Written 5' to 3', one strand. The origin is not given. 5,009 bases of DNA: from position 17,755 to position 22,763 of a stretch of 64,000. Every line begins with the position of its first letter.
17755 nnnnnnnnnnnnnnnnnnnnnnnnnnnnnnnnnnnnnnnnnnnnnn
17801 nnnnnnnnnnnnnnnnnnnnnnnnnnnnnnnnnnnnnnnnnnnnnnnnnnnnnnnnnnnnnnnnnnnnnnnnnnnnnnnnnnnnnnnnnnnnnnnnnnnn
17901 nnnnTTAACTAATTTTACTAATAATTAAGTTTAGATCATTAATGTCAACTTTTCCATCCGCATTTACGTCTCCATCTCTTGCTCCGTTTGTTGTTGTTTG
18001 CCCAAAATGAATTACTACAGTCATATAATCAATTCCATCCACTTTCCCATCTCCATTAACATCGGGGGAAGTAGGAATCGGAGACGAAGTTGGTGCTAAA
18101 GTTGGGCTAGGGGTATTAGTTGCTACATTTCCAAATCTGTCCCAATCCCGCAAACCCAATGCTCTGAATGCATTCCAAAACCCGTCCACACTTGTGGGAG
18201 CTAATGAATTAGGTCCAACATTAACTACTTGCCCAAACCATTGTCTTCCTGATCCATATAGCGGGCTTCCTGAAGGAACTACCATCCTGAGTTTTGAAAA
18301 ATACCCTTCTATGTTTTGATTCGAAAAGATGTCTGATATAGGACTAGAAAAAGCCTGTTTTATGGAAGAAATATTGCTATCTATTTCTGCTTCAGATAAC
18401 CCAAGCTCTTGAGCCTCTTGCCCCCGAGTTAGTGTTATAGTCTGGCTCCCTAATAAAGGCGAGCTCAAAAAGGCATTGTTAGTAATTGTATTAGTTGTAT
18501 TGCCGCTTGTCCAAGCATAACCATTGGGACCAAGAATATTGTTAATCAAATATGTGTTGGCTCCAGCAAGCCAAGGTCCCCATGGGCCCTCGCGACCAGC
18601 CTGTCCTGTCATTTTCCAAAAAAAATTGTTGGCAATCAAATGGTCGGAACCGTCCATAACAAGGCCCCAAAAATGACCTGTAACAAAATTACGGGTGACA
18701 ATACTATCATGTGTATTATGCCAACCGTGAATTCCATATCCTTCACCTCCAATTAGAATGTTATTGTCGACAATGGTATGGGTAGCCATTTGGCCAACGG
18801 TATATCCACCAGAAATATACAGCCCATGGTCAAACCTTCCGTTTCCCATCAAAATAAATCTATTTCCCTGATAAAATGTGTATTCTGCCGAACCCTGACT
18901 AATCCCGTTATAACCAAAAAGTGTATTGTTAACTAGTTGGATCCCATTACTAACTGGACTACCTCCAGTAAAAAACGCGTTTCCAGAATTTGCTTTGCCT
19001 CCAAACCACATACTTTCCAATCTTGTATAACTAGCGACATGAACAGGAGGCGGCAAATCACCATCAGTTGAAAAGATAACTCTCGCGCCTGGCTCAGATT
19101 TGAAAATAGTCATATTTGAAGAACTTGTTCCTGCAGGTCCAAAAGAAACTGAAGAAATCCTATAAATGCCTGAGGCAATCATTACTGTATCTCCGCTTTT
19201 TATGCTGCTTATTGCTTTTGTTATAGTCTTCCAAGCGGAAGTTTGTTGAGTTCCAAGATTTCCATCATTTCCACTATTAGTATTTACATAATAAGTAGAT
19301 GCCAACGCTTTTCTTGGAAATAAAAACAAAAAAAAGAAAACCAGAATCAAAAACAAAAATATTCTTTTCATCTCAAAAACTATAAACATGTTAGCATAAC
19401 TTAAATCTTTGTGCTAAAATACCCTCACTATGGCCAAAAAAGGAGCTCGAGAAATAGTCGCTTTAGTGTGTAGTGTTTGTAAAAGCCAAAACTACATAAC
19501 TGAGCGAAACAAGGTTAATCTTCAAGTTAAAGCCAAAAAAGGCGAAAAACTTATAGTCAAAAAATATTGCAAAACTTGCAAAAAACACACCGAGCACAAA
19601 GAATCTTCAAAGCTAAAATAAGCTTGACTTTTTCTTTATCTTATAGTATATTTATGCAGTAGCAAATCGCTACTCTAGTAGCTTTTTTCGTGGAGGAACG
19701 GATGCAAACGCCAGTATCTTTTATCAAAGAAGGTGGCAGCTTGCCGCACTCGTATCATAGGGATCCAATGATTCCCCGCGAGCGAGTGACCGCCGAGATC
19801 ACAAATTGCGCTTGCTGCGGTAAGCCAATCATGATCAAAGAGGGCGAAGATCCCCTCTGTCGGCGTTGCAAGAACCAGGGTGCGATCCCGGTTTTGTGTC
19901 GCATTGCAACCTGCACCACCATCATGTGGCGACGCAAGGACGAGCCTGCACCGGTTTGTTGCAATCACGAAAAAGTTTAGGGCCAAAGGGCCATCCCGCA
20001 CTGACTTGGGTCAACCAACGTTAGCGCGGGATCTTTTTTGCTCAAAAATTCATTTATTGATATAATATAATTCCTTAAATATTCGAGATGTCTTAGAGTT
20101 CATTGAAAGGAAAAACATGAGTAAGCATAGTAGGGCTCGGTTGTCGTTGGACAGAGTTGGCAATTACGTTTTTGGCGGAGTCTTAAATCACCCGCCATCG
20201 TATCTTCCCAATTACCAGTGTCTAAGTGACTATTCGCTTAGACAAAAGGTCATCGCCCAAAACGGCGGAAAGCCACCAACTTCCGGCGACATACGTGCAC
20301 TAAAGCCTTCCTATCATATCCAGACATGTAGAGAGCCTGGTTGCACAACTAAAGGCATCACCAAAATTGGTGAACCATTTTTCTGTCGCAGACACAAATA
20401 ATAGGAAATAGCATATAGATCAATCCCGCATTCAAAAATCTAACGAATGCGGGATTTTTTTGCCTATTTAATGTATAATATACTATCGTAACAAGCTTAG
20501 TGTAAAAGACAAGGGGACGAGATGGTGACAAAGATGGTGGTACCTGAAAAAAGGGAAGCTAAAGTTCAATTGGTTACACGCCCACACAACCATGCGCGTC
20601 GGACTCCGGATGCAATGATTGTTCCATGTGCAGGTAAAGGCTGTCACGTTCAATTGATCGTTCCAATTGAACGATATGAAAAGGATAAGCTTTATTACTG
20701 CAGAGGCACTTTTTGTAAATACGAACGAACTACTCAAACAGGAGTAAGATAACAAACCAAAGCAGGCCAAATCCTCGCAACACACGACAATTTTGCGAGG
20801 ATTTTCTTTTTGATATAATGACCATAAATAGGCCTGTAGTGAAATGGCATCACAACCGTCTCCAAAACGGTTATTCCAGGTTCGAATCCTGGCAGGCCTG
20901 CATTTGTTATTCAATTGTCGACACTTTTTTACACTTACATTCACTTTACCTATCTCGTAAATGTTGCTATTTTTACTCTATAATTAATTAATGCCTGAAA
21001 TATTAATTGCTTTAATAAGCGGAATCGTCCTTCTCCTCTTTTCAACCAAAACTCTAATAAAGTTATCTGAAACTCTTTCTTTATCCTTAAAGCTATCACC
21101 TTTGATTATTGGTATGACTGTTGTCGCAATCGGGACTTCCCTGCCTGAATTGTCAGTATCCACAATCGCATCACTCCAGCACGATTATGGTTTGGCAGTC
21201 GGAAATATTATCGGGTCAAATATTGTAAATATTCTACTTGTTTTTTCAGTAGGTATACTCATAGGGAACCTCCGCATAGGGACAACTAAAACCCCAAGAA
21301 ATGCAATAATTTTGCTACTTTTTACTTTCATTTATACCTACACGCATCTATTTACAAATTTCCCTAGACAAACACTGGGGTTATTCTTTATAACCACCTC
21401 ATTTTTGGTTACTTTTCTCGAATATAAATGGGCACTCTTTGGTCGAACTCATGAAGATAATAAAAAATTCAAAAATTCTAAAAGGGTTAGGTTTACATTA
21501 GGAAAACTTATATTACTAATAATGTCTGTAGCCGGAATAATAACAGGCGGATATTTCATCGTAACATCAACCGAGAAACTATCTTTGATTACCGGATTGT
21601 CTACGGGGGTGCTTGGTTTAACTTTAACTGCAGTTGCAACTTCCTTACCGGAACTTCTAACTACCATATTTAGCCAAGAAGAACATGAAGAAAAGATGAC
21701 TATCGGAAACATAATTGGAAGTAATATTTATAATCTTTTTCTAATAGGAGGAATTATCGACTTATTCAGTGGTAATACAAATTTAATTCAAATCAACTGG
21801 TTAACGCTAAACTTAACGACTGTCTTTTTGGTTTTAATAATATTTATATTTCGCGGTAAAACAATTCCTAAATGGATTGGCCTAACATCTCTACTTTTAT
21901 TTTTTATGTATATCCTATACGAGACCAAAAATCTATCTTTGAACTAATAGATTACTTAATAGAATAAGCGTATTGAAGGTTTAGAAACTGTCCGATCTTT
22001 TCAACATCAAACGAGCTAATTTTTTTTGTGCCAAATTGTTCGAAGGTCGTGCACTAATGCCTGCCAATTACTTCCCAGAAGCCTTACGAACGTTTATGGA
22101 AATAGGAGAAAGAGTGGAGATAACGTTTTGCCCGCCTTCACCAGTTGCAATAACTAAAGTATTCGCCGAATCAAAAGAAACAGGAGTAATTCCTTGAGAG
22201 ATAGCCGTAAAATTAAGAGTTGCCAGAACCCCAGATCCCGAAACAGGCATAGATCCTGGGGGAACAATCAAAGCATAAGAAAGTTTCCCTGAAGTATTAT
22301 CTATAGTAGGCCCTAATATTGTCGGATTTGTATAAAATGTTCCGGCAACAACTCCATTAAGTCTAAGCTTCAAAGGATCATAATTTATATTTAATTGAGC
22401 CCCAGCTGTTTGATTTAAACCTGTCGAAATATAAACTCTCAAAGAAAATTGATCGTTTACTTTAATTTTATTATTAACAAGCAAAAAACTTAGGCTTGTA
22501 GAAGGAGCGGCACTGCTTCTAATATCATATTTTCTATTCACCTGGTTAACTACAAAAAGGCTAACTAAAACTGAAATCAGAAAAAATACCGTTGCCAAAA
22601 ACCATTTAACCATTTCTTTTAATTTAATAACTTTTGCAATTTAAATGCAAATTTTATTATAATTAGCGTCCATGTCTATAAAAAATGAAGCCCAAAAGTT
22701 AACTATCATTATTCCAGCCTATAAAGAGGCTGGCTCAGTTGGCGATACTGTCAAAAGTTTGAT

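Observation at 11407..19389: Cellulosome-like cell-surface module: dockerin-bearing secreted enzymes next to membrane-anchored cohesin-like proteins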

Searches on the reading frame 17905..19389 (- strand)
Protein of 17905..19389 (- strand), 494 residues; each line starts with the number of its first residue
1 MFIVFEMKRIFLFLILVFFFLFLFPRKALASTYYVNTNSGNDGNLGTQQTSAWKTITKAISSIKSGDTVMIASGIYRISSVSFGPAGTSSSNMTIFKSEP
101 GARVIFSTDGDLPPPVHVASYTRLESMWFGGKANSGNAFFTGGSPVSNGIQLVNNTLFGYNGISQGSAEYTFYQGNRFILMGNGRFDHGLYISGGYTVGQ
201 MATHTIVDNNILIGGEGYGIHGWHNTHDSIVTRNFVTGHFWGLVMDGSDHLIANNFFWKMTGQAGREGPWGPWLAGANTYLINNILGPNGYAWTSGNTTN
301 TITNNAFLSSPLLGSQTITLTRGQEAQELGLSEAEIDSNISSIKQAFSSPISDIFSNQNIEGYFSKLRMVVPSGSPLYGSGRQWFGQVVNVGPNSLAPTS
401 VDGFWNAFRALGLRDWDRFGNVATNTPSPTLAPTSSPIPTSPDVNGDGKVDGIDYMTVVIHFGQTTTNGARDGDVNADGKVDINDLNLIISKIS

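Call 3: search_protein_families(library=pfam, proteins=[window:17905-19389:-], max_evalue=1)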
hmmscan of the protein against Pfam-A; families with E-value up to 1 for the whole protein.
window:17905-19389:- (494 aa): 7 families
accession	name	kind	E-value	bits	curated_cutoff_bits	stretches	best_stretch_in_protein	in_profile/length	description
PF00404.24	Dockerin_1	-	2.3e-09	37.7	22.9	1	443-493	3-56/57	Dockerin type I domain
PF14592.12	Chondroitinas_B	-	9.1e-06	25.4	24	1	54-159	5-109/426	Chondroitinase B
PF07602.17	DUF1565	-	0.00011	22.1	20.3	1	39-78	2-40/257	Protein of unknown function (DUF1565)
PF03632.21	Glyco_hydro_65m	-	0.12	11.8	27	1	277-366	163-249/371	Glycosyl hydrolase family 65 central catalytic domain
PF02699.20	YajC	-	0.37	11.1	28.2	1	49-76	21-48/78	Preprotein translocase subunit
PF00036.39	EF-hand_1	-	0.4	10.8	25.4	0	474-492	10-28/29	EF hand domain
PF13202.12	EF-hand_5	-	0.4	10.7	25.9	0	443-452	9-18/25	EF hand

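Call 4: search_protein_families(library=ncbifam, proteins=[window:17905-19389:-], max_evalue=1)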
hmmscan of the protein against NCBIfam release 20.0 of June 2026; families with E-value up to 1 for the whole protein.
window:17905-19389:- (494 aa): 5 families
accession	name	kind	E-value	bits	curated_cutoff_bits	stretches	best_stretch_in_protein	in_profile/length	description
NF047854.1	LIC10774_subfam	equivalog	8.4e-11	41.4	380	1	31-77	59-104/358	LIC10774/LIC10365 family surface protein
NF047897.1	LctobiosidLnbX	equivalog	4.7e-05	21.4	2500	1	30-74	43-90/1498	lacto-N-biosidase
NF049990.1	CellobisidaseCelK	equivalog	0.018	13.2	1700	1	432-488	821-877/889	cellulose 1,4-beta-cellobiosidase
NF005758.0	PRK07582.1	equivalog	0.14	10.9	440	1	28-82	32-87/372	cystathionine gamma-lyase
TIGR00739.1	yajC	equivalog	0.68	10.1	44.2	1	51-76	26-51/84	preprotein translocase subunit YajC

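Call 10: search_solved_structures(query=window:17905-19389:-, max_evalue=1)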
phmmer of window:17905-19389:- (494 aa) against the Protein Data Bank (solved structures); distinct sequences matched with E-value up to 1: 13.
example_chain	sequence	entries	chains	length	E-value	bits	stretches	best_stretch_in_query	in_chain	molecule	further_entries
7v6i_A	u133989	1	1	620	0.00019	23.4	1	30-74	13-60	Lacto-N-biosidase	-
1dbg_A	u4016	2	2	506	0.049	15.5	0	51-131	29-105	CHONDROITINASE B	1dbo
1ofl_A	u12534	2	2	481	0.067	15.1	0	53-131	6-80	CHONDROITINASE B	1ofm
3vst_A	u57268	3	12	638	0.32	12.8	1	37-107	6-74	Xylosidase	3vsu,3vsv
5lxv_B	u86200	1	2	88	0.36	12.7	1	431-487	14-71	Carbohydrate-binding protein WP_009985128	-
2y3n_B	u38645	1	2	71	0.42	12.5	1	442-488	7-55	CELLULOSOMAL FAMILY-48 PROCESSIVE GLYCOSIDE HYDROLASE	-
2jnk_A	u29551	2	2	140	0.42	12.5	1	440-490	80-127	Hyalurononglucosaminidase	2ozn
6kg9_A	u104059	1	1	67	0.51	12.2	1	442-494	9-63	And cellulose-binding endoglucanase family 9 CelL ortholog dockerin domain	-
4fl4_A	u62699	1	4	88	0.55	12.1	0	443-489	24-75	Glycoside hydrolase family 9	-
1daq_A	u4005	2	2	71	0.58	12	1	442-489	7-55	ENDOGLUCANASE SS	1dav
2mte_A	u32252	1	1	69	0.59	12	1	442-489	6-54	Cellulose 1,4-beta-cellobiosidase (reducing end) CelS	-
9gvb_B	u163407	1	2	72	0.84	11.5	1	435-468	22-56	Group 2 dockerin from R. flavefaciens FD-1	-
6kgc_B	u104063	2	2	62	0.88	11.4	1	443-494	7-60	And cellulose-binding endoglucanase family 9 CelL ortholog dockerin domain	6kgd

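Call 82: search_protein_families(library=pfam, alignment_id=A9, max_evalue=0.00001)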
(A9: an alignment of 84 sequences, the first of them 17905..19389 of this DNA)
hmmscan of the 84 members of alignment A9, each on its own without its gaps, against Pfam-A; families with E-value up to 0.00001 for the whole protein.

A. member 1, window:17905-19389:- (494 aa): 2 families
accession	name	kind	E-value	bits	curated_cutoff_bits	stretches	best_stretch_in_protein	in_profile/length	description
PF00404.24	Dockerin_1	-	2.3e-09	37.7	22.9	1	443-493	3-56/57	Dockerin type I domain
PF14592.12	Chondroitinas_B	-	9.1e-06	25.4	24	0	54-159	5-109/426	Chondroitinase B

B. families by the number of members that match (of 84 scanned): 42 families (the first 25 are shown)
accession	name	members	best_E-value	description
PF00404.24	Dockerin_1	56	2.6e-13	Dockerin type I domain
PF13229.12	Beta_helix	9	1.6e-22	Right handed beta helix region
PF05048.19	NosD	4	2.2e-15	Periplasmic copper-binding protein (NosD)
PF12138.14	Spherulin4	2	4.4e-50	Spherulation-specific family 4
PF11721.14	Malectin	2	5.7e-26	Malectin domain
PF00722.28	Glyco_hydro_16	2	2.8e-22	Glycosyl hydrolases family 16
PF13472.12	Lipase_GDSL_2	2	2.1e-18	GDSL-like Lipase/Acylhydrolase family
PF00657.28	Lipase_GDSL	2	1.9e-15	GDSL-like Lipase/Acylhydrolase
PF03935.22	SKN1_KRE6_Sbg1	2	1.8e-11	Beta-glucan synthesis-associated protein SKN1/KRE6/Sbg1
PF00963.24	Cohesin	2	2.5e-09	Cohesin domain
PF22842.2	Pel9A-like_beta_helix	2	6e-06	Pel9A-like, right handed beta helix region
PF14592.12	Chondroitinas_B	2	7.5e-06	Chondroitinase B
PF02333.21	Phytase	1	2.1e-65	Phytase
PF14099.13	Polysacc_lyase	1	1.5e-35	Polysaccharide lyase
PF04185.19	Phosphoesterase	1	2.4e-28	Phosphoesterase family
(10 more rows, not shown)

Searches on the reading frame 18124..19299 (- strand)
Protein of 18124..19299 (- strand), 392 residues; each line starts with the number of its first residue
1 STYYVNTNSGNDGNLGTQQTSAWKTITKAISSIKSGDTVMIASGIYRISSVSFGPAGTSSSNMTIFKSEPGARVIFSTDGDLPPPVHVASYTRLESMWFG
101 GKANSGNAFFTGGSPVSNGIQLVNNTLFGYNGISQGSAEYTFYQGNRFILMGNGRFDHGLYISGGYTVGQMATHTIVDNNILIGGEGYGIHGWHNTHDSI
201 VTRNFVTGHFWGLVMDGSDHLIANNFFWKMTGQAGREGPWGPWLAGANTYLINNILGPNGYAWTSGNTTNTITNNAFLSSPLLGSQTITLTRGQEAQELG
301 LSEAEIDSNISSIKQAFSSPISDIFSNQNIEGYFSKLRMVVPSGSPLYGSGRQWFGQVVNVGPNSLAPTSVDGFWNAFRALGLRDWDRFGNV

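Call 106: search_protein_families(library=pfam, proteins=[window:18124-19299:-], max_evalue=10)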
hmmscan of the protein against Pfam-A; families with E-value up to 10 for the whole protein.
window:18124-19299:- (392 aa): 5 families
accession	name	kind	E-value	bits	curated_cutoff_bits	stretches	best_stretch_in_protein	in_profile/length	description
PF14592.12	Chondroitinas_B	-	2.7e-06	27.1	24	2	24-132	5-112/426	Chondroitinase B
PF07602.17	DUF1565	-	8.1e-05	22.5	20.3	1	9-48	2-40/257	Protein of unknown function (DUF1565)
PF13229.12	Beta_helix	-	0.04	14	25.9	1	101-227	43-158/158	Right handed beta helix region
PF03632.21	Glyco_hydro_65m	-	0.081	12.3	27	1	247-336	163-249/371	Glycosyl hydrolase family 65 central catalytic domain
PF02699.20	YajC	-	0.15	12.4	28.2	1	19-46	21-48/78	Preprotein translocase subunit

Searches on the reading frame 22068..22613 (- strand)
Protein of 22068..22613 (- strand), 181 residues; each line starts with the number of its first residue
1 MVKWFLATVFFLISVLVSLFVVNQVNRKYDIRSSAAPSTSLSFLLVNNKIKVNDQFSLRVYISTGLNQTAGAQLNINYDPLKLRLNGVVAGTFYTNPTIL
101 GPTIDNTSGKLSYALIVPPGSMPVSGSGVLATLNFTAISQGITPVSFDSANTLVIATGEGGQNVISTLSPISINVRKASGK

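Call 3: search_protein_families(library=pfam, proteins=[window:22068-22613:-], max_evalue=1)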
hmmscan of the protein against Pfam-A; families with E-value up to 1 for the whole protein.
window:22068-22613:- (181 aa): 2 families
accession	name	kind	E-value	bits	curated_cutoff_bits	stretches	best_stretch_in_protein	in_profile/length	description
PF00963.24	Cohesin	-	1.7e-12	48.2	24.1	1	49-150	10-117/139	Cohesin domain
PF20595.4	pAdhesive_6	-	0.048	13.6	27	1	47-116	41-109/165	Putative adhesive domain (group 6)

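Call 4: search_protein_families(library=ncbifam, proteins=[window:22068-22613:-], max_evalue=1)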
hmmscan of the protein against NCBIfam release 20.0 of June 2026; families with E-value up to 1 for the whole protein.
window:22068-22613:- (181 aa): 0 families

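Call 11: search_solved_structures(query=window:22068-22613:-, max_evalue=1, show_alignments=2)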
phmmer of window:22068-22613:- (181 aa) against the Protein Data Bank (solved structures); distinct sequences matched with E-value up to 1: 20.
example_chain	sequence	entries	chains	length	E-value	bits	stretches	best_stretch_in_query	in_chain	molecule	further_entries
3l8q_A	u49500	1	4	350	0.0011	22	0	36-106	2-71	Cellulosomal scaffoldin adaptor protein B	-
6k0k_A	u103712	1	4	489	0.0097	18.9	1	127-160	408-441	Pyruvate kinase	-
1qzn_A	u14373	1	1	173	0.056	16.4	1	35-106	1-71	cellulosomal scaffoldin adaptor protein B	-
5nrm_A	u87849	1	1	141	0.079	15.9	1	67-141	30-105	Endoglucanase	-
5g5d_A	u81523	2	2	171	0.08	15.9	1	41-100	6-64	CELLULOSOME ANCHORING PROTEIN COHESIN REGION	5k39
3fnk_A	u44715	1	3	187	0.082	15.9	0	57-103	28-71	Cellulosomal scaffoldin adaptor protein B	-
5nrk_A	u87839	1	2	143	0.088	15.8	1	67-141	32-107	Endoglucanase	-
4uyp_A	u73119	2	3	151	0.11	15.5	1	74-138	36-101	Cellulosomal scaffoldin anchoring protein C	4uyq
3f2l_A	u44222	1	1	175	0.13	15.3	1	36-106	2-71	Cellulosomal scaffoldin adaptor protein B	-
3bwz_A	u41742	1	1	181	0.14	15.1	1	36-106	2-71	Cellulosomal scaffoldin adaptor protein B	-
4u3s_A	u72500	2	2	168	0.16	14.9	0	66-103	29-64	Cellulosomal scaffoldin adaptor protein B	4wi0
4ums_A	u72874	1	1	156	0.17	14.8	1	73-148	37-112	CELLULOSOMAL ANCHORING SCAFFOLDIN B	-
1zv9_A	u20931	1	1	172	0.18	14.8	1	36-106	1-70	Cellulosomal scaffoldin adaptor protein B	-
4r9v_A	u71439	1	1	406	0.18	14.8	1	62-154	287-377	Sialyltransferase 0160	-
3ghp_A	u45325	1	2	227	0.24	14.4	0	59-99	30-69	Cellulosomal scaffoldin adaptor protein B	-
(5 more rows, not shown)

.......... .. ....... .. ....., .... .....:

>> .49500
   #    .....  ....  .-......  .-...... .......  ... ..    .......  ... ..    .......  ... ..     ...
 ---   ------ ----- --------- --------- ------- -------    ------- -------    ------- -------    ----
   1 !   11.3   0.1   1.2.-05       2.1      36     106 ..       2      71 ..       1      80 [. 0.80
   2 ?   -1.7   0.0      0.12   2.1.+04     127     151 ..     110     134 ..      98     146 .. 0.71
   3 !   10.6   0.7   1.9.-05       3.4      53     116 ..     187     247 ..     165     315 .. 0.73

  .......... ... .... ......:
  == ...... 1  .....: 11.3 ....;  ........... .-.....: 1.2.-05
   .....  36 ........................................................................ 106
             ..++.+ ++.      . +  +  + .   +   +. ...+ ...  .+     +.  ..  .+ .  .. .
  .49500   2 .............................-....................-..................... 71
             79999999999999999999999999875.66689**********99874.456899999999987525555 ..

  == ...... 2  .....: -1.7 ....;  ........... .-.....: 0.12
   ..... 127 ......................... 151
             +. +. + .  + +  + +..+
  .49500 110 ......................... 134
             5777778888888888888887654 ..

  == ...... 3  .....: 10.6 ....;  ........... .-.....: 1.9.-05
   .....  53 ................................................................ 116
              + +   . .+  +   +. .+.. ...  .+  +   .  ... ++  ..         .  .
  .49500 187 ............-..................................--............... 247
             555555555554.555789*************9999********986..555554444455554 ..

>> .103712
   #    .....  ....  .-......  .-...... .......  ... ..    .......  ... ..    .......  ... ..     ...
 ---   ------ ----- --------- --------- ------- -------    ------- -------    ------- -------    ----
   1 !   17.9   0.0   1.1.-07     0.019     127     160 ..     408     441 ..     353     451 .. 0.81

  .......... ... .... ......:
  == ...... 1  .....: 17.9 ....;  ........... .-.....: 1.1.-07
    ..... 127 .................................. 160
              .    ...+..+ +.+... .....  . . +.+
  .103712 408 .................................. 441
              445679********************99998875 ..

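Call 20: find_homologous_proteins(query=window:22068-22613:-, max_evalue=0.001)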
Query window:22068-22613:- (181 aa): 2 proteins with E <= 0.001 among 191 candidates.
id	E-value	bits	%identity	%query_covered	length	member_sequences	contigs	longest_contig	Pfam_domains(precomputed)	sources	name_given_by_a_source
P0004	1.8e-107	374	100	100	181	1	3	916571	PF00963.25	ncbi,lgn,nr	ncbi:MAG: hypothetical protein HY044_04850 [Candidatus Woesebacteria bacterium]|nr:MAG: hypothetical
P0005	4.1e-80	285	76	100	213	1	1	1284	PF00963.25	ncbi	-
